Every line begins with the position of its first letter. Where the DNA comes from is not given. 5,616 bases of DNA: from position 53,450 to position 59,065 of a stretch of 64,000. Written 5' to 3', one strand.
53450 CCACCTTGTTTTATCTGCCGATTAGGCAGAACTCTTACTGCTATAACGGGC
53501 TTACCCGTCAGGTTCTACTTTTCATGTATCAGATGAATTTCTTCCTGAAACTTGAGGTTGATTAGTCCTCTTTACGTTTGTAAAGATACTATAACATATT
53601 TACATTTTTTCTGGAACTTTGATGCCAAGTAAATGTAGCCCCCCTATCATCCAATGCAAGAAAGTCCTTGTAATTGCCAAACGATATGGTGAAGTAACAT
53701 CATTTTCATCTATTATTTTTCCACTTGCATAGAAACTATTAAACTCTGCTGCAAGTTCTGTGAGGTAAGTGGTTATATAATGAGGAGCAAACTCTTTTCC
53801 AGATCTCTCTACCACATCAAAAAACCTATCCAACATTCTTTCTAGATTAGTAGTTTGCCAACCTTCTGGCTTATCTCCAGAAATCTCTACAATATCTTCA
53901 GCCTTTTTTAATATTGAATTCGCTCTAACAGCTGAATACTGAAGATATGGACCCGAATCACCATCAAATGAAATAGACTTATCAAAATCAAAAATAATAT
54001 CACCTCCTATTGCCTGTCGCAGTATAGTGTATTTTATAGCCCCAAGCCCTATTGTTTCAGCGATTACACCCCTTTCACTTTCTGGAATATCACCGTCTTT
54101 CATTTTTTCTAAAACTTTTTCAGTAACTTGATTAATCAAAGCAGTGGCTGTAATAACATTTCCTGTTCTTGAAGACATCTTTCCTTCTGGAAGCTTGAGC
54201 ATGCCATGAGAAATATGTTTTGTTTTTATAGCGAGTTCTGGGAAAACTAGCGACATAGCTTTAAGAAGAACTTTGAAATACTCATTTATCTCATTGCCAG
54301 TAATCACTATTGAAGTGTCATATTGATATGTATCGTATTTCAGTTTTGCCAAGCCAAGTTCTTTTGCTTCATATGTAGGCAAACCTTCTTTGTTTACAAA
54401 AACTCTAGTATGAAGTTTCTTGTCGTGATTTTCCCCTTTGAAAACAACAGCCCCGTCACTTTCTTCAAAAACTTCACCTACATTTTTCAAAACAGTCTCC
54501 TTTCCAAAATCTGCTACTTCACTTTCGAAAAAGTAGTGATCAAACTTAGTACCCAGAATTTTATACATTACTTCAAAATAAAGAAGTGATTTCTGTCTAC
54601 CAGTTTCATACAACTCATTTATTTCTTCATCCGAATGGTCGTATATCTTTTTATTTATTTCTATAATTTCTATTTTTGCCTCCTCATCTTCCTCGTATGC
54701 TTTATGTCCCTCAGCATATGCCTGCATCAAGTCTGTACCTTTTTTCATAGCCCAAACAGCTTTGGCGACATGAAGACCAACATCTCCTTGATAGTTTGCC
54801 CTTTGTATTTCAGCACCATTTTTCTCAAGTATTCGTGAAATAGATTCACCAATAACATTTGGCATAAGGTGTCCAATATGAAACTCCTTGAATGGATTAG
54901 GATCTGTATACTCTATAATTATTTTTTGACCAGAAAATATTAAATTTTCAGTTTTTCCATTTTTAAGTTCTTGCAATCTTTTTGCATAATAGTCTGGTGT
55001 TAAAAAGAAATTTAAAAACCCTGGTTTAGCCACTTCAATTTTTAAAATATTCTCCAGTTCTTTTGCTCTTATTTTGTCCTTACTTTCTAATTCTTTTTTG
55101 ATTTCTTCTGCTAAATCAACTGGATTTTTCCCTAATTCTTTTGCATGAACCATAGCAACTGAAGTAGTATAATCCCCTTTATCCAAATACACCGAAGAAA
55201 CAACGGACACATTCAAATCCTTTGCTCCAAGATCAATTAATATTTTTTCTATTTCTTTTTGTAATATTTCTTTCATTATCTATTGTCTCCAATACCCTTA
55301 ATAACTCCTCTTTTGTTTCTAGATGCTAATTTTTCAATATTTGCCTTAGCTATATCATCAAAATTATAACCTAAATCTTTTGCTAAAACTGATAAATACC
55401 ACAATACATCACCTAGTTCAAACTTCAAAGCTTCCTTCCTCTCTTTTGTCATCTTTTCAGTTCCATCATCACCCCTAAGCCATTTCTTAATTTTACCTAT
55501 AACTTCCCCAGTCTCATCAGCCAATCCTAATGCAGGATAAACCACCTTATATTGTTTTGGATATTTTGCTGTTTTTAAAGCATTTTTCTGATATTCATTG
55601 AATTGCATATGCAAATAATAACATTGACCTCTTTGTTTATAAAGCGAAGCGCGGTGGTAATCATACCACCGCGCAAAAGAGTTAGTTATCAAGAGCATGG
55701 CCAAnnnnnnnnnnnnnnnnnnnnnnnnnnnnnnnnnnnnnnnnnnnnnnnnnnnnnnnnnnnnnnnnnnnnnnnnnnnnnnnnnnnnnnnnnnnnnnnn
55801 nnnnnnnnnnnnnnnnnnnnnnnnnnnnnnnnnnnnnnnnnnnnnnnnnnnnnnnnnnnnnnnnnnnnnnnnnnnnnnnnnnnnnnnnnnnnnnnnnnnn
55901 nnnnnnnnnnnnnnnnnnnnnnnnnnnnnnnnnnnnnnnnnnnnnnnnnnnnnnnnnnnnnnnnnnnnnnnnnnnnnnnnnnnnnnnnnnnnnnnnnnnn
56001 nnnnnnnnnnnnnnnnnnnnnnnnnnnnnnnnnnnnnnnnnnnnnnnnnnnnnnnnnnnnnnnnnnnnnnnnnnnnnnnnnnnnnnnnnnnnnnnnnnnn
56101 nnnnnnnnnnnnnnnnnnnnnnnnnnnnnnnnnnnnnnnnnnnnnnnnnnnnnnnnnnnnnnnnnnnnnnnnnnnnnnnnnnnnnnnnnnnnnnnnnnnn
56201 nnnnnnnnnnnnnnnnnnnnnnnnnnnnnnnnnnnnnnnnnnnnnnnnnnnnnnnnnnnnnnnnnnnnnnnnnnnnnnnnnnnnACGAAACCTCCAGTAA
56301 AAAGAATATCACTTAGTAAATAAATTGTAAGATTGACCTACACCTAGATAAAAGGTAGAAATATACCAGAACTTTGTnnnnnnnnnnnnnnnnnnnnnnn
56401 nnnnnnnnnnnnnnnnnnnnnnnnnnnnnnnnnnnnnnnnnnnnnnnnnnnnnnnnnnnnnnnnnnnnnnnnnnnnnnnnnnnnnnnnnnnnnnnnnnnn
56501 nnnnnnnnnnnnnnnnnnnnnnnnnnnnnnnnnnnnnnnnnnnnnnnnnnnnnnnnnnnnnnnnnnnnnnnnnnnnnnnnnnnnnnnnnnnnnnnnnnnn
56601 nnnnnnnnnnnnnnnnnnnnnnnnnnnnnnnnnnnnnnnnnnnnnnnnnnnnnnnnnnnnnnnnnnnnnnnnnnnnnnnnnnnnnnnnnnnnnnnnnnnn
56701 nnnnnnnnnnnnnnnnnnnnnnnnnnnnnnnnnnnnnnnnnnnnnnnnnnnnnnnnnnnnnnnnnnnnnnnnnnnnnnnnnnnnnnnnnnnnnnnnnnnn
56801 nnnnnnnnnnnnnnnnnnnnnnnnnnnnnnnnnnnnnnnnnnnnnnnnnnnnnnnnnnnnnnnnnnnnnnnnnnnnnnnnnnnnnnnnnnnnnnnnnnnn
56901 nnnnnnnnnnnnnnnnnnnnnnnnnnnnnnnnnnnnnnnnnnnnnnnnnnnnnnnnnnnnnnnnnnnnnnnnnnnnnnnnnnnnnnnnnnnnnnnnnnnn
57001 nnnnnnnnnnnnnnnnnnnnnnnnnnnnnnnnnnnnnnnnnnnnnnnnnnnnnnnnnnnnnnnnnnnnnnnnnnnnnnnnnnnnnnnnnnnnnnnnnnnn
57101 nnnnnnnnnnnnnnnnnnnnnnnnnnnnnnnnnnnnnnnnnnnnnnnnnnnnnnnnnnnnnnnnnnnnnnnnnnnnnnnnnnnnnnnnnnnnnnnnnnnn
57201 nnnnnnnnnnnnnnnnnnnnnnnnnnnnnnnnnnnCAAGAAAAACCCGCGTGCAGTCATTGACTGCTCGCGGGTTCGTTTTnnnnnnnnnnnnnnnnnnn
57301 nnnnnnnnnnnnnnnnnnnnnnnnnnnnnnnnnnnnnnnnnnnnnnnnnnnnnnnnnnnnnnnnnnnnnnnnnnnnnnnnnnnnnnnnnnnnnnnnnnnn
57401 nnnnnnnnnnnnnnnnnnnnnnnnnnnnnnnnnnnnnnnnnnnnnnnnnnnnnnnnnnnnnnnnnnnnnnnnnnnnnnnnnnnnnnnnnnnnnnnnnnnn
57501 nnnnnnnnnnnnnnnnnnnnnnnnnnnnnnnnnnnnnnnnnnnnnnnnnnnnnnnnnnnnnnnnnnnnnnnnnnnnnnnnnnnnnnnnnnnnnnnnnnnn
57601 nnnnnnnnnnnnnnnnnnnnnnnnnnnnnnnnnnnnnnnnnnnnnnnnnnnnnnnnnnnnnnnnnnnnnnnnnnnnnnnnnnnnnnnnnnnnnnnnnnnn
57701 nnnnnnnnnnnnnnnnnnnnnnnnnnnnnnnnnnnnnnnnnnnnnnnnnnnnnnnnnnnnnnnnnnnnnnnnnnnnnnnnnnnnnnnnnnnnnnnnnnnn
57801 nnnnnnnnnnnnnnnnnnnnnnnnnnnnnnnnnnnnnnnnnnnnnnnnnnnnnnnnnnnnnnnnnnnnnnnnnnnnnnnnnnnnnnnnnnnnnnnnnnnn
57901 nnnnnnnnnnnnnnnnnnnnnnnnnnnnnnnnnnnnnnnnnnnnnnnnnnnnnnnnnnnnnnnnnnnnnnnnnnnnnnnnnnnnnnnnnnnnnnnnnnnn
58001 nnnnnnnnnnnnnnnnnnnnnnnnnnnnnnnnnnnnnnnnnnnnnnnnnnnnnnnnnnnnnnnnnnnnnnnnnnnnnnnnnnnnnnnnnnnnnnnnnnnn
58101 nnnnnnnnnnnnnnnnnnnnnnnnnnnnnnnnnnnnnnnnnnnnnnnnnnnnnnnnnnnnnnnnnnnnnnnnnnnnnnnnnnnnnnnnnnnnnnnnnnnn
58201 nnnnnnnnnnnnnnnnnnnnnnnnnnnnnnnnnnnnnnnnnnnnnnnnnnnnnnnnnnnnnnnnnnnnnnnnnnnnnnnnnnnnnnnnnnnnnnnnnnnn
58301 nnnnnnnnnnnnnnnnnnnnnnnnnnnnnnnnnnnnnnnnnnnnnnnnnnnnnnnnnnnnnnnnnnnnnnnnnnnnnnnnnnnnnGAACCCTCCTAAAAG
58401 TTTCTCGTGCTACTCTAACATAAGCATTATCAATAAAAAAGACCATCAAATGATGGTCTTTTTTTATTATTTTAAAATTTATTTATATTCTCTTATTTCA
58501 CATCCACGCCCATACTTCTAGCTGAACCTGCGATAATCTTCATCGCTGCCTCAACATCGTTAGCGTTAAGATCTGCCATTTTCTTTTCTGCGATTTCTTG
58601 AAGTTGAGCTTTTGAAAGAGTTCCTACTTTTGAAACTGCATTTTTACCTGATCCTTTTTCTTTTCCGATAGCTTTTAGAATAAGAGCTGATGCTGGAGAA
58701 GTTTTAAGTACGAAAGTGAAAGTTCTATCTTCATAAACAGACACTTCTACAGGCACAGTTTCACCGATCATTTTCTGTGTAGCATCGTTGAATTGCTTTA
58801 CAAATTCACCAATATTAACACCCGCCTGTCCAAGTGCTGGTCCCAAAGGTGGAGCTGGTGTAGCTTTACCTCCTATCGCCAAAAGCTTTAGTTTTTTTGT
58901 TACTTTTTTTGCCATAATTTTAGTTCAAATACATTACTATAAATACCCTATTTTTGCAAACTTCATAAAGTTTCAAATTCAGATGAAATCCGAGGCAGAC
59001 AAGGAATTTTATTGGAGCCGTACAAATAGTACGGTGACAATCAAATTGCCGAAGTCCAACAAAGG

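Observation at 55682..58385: GC-rich horizontally acquired thymidylate-synthesis island (tmk, thyX, long-form dcd) splitting the secE-nusG-rplK ribosomal cluster from its usual partners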

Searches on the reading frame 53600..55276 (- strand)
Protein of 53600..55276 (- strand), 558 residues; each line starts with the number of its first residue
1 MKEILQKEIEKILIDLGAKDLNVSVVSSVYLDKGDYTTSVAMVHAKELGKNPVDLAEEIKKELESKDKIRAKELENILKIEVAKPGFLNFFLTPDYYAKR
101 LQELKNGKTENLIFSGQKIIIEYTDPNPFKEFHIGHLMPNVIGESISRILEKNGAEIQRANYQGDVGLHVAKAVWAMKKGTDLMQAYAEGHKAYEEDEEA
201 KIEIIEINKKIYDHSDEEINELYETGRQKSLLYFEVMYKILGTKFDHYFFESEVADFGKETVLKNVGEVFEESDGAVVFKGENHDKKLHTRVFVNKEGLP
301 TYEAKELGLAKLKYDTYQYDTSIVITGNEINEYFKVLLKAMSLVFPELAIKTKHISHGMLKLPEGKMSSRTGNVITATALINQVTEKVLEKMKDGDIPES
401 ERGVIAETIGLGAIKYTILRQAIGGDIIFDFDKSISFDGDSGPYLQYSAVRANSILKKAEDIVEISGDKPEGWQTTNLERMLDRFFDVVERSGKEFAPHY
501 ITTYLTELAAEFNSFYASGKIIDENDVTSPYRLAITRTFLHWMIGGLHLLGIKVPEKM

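Call 6: search_protein_families(library=pfam, proteins=[window:53600-55276:-])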
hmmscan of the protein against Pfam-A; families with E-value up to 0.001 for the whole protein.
window:53600-55276:- (558 aa): 3 families
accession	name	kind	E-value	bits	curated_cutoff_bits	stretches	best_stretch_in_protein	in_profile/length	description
PF00750.26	tRNA-synt_1d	-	2.2e-31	109.5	23.3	1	114-431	17-349/349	tRNA synthetases class I (R), catalytic domain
PF05746.21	DALR_1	-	1.7e-21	76.9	22.3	1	445-558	1-117/117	DALR anticodon binding domain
PF03485.21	Arg_tRNA_synt_N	-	1.1e-16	61.6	21.5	1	3-92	5-85/85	Arginyl tRNA synthetase N terminal domain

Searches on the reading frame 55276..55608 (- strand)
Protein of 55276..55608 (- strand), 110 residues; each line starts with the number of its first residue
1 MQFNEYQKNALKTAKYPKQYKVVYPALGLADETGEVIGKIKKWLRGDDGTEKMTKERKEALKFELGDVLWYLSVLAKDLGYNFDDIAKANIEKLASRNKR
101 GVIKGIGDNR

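Call 66: search_solved_structures(query=window:55276-55608:-, max_evalue=0.01, show_alignments=1)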
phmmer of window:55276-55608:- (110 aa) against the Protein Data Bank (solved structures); distinct sequences matched with E-value up to 0.01: 0.

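Call 86: search_solved_structures(query=A7, max_evalue=1, show_alignments=0)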
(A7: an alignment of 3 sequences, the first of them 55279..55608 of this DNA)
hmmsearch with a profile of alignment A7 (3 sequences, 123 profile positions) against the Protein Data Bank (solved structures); distinct sequences matched with E-value up to 1: 10.
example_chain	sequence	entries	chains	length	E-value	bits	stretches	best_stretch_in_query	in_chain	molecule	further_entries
3cra_A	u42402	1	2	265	0.0061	19.6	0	64-111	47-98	Protein mazG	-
3crc_A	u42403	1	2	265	0.0061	19.6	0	64-111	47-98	Protein mazG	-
5ie9_A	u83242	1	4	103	0.011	18.8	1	42-112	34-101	Nucleotide pyrophosphohydrolase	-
2gta_A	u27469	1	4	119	0.025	17.7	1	46-113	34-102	Hypothetical protein ypjD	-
2q5z_A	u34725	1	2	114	0.17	15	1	13-98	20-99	Hypothetical protein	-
7mu5_A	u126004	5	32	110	0.18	14.9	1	40-91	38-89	dCTP pyrophosphatase 1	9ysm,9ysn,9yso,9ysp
2q73_A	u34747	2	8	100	0.24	14.5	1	40-98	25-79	Hypothetical protein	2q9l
4qgp_A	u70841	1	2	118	0.5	13.5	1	45-106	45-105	pyrophosphatase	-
2a3q_A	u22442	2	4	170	0.97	12.5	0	42-113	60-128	hypothetical protein | Protein RS21-C6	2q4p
6sqw_A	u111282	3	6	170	0.97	12.5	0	42-113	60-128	dCTP pyrophosphatase 1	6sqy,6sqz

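Call 87: search_protein_families(library=phrogs, proteins=[window:55279-55608:-], max_evalue=0.001)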
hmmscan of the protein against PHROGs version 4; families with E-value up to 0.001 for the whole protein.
window:55279-55608:- (110 aa): 3 families
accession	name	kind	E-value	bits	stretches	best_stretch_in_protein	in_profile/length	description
phrog_229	-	other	5.7e-35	122.4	1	1-110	248-358/533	MazG-like pyrophosphatase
phrog_22758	-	other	2.7e-07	31.5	1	26-100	134-205/221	MazG-like pyrophosphatase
phrog_4856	-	other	4.9e-05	24.1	1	29-99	94-168/195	nucleoside triphosphate pyrophosphohydrolase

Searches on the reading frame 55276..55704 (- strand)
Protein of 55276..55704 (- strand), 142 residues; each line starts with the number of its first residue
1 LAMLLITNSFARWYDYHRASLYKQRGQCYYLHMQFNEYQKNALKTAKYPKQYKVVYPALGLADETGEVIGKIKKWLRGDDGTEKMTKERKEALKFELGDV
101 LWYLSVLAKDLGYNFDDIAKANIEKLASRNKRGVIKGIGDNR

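Call 6: search_protein_families(library=pfam, proteins=[window:55276-55704:-])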
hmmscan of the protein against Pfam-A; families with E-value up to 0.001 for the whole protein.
window:55276-55704:- (142 aa): 2 families
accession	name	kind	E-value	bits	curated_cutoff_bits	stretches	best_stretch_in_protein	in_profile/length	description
PF03819.22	MazG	-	8.7e-11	42.4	22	1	60-132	9-72/74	MazG nucleotide pyrophosphohydrolase domain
PF12643.12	MazG-like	-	4e-06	27.4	27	1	79-127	20-68/85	MazG-like family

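Call 7: search_protein_families(library=ncbifam, proteins=[window:55276-55704:-])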
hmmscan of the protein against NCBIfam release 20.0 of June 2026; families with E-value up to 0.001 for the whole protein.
window:55276-55704:- (142 aa): 0 families

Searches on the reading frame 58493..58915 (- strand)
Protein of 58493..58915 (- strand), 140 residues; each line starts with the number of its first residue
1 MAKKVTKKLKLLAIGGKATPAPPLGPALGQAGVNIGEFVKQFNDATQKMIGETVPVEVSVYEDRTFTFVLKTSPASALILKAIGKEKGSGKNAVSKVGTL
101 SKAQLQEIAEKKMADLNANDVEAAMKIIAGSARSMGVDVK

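Call 6: search_protein_families(library=pfam, proteins=[window:58493-58915:-])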
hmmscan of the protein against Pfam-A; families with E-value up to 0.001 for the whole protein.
window:58493-58915:- (140 aa): 2 families
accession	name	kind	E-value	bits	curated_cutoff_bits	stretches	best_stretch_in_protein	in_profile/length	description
PF03946.19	Ribosomal_L11_N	-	2.7e-26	91.5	32.9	1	10-66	2-58/58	Ribosomal protein L11, N-terminal domain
PF00298.24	Ribosomal_L11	-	1.7e-25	89.7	21.4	1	71-139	1-69/69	Ribosomal protein L11, RNA binding domain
